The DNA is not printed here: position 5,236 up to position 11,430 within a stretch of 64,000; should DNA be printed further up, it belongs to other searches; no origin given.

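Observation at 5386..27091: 21.7-kb head-to-tail cluster of four giant secreted proteins built from shuffled modules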

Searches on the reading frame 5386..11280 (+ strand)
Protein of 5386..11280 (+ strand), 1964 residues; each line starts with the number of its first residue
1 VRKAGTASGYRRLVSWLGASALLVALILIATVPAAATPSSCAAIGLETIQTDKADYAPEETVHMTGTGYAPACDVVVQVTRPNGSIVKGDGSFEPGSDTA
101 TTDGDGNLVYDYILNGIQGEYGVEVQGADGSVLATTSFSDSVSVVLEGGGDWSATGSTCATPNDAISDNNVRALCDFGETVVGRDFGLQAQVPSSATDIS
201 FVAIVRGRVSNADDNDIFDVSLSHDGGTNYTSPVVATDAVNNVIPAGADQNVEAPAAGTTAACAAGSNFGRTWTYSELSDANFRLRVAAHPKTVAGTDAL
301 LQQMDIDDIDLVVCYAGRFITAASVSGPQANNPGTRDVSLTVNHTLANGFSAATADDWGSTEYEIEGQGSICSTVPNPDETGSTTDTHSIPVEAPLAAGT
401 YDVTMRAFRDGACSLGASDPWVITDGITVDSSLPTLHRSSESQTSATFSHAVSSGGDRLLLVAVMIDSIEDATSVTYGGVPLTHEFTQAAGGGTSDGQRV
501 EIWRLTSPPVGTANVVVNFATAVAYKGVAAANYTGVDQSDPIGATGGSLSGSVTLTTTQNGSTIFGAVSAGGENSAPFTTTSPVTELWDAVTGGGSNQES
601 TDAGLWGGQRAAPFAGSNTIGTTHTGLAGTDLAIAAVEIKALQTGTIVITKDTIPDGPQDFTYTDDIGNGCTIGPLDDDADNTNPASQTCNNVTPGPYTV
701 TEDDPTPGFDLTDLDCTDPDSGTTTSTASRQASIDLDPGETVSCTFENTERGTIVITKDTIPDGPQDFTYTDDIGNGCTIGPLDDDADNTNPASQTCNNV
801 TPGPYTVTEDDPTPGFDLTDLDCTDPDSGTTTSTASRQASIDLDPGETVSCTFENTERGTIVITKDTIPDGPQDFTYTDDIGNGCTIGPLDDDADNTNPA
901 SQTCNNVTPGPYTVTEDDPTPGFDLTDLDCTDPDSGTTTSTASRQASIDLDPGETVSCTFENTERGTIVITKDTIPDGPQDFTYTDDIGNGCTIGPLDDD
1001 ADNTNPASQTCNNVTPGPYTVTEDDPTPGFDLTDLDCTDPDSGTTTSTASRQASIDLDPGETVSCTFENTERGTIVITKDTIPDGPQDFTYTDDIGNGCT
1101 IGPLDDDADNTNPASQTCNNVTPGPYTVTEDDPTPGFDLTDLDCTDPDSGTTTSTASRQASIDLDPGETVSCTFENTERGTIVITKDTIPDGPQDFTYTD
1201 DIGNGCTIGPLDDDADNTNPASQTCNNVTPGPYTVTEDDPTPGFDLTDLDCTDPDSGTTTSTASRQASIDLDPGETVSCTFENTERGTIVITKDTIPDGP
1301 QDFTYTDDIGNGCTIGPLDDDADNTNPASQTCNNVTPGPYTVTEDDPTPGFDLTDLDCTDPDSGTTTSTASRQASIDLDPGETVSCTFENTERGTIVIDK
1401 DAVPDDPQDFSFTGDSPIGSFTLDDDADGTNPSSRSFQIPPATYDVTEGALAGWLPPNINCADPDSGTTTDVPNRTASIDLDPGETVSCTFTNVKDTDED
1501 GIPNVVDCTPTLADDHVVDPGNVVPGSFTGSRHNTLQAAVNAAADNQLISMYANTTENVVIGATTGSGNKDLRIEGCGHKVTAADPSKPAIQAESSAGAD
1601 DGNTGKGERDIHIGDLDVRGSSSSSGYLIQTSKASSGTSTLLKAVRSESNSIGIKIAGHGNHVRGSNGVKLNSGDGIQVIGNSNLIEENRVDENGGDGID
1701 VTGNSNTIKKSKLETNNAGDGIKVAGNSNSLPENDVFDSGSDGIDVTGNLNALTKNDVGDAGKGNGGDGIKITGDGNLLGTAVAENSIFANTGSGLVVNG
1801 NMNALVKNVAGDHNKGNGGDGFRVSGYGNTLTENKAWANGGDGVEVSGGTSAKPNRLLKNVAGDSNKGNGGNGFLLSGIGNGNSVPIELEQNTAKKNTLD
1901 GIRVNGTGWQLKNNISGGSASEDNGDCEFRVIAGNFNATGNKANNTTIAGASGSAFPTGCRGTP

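Call 5: search_protein_families(library=pfam, proteins=[window:5386-11280:+], max_evalue=0.01)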
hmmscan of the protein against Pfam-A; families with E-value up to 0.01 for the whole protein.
window:5386-11280:+ (1964 aa): 7 families
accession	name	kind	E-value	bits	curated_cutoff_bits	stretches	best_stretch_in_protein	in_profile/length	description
PF24514.1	SpaA_4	-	1.5e-98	325.3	27.3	8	647-749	1-106/107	Prealbumin-like fold domain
PF20674.3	SpaA_3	-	4.4e-12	46.5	24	0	1458-1494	80-120/121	Prealbumin-like fold domain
PF13229.12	Beta_helix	-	1.1e-11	45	25.9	2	1654-1807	3-154/158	Right handed beta helix region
PF23956.1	DUF7285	-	8.4e-11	43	27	0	717-746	78-107/112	Family of unknown function (DUF7285)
PF11604.15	CusF_Ec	-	4.9e-08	33.2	27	0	735-758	47-69/72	Copper binding periplasmic protein CusF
PF17802.7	SpaA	-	8.9e-08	32.6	23.1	0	687-713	43-69/91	Prealbumin-like fold domain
PF17960.7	TIG_plexin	-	0.0038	17.5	22.7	0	1483-1511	23-51/89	TIG domain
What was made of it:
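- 5386..11280 (+): g1, 1964 aa. Signal-like N-terminus (aa 1-36), rare N-region (aa 37-644), 8 SpaA_4 domains, a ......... linker, then a PbH1 beta-helix (module D) to the C-terminus. Pfam SpaA_4 x8 and Beta_helix (call 5).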

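Call 83: search_protein_families(library=pfam, proteins=[L005:2371-3687:+, L005:3740-5716:-, L005:5756-7300:+, L005:20620-21726:-, L005:1109-2353:-, L009:817-3060:-, L009:4756-8421:+, L009:8648-9628:+, L009:18782-20494:+, L009:20526-22931:-], max_evalue=0.0001)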
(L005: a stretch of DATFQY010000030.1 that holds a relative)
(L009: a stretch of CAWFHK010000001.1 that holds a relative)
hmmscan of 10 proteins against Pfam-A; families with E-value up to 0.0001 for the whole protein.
L005:2371-3687:+ (439 aa): 1 family
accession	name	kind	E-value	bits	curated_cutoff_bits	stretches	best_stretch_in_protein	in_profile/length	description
PF00202.27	Aminotran_3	-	6.7e-60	203.3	30.5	1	42-344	10-326/403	Aminotransferase class-III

L005:3740-5716:- (659 aa): 3 families
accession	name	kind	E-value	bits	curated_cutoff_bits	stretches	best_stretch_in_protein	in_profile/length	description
PF00999.27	Na_H_Exchanger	-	1.9e-58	198.6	26.2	1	14-373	2-373/375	Sodium/hydrogen exchanger, transmembrane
PF02254.24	TrkA_N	-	4.7e-20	72.5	23.8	1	411-524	1-114/116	TrkA-N domain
PF02080.26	TrkA_C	-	3.4e-11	43.3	27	1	590-651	5-65/71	TrkA-C domain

L005:5756-7300:+ (515 aa): 2 families
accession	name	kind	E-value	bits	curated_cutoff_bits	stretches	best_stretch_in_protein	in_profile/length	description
PF00854.27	PTR2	-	2.2e-66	224.8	27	1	91-451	2-374/392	POT family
PF07690.21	MFS_1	-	8.4e-27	94.4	33.4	1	32-306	6-288/347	Major Facilitator Superfamily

L005:20620-21726:- (369 aa): 0 families

L005:1109-2353:- (415 aa): 0 families

L009:817-3060:- (748 aa): 0 families

L009:4756-8421:+ (1222 aa): 0 families

L009:8648-9628:+ (327 aa): 3 families
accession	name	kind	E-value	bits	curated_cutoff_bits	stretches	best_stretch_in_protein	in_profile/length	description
PF00196.25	GerE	-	1e-13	51.1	23.5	1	244-295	2-53/57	Bacterial regulatory proteins, luxR family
PF00072.30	Response_reg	-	8.4e-07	29.6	30.2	1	95-202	2-110/111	Response regulator receiver domain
PF08281.18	Sigma70_r4_2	-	4.6e-05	23.4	25.7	1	242-287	8-54/54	Sigma-70, region 4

L009:18782-20494:+ (571 aa): 0 families

L009:20526-22931:- (802 aa): 8 families
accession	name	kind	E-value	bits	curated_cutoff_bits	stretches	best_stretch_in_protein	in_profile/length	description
PF00989.32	PAS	-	2.1e-36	124.8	22.6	2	308-415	5-113/113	PAS fold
PF08448.16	PAS_4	-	1.1e-27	96.9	23.1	2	311-419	2-109/110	PAS fold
PF13426.13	PAS_9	-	1.5e-27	96.3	27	2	316-416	3-102/103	PAS domain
PF08447.18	PAS_3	-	1.7e-27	95.9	25.6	2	204-275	1-73/89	PAS fold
PF02518.31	HATPase_c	-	4.4e-22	79.1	26.4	1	541-661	2-109/111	Histidine kinase-, DNA gyrase B-, and HSP90-like ATPase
PF00072.30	Response_reg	-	5.4e-18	65.6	30.2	1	685-796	1-110/111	Response regulator receiver domain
PF13188.13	PAS_8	-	1.6e-15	56.8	21.8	2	305-352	2-50/65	PAS domain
PF00512.31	HisKA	-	5.3e-09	36.4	26.9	1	435-497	3-64/66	His Kinase A (phospho-acceptor) domain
